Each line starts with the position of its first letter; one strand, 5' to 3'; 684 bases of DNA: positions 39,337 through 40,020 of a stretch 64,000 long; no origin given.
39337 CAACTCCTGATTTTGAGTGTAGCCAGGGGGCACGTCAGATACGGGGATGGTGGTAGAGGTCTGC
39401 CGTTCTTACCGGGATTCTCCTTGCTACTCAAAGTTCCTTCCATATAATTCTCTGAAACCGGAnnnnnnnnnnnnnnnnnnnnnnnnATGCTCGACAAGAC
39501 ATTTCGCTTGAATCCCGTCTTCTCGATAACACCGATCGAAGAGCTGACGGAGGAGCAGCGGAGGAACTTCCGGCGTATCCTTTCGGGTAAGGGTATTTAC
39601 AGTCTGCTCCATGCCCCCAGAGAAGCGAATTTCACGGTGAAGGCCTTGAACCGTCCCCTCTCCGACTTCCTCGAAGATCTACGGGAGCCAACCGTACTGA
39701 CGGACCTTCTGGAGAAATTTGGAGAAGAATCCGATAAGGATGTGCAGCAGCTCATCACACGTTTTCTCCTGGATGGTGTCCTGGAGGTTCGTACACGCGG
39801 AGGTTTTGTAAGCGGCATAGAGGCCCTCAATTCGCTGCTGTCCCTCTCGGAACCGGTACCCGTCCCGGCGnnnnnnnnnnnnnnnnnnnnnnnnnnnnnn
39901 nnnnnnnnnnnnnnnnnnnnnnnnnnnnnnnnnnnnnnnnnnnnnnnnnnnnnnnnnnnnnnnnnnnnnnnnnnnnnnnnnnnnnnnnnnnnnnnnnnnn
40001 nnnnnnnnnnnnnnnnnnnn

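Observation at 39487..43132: Split three-gene lanthionine synthetase: lyase-like unknown, Ser/Thr kinase, LanC-like cyclase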

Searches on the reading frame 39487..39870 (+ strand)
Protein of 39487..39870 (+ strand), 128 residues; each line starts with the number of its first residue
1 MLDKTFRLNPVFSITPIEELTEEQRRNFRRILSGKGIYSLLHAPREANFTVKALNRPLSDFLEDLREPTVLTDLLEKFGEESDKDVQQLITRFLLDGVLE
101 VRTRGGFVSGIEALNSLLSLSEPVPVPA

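Call 48: search_protein_families(library=pfam, proteins=[window:39487-39870:+], max_evalue=10)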
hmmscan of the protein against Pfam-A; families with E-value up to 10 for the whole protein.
window:39487-39870:+ (128 aa): 0 families

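Call 63: predict_structure(alignment_id=A2)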
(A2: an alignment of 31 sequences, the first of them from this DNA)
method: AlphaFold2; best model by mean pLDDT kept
length: 122 residues; sequences in the alignment: 31
mean_pLDDT: 84.7   pTM: 0.75
mean pLDDT of the five models: 84.7, 84.0, 83.4, 82.3, 82.2
residues with pLDDT >= 90: 50; 70-90: 56; 50-70: 15; < 50: 1
segments of 3 or more residues with pLDDT < 50: none
pLDDT, mean of each block of 10 residues (from residue 1): 90 91 86 87 67 88 92 75 79 91 93 84 47
secondary structure, 60 per line:
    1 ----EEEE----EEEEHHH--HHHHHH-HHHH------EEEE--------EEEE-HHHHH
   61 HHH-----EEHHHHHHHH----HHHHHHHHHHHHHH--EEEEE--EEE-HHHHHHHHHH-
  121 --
elements in order: E5-8 E13-16 H22-27 H29-32 E39-42 E51-54 H56-63 H71-78 H83-96 E99-103 E106-108 H110-119
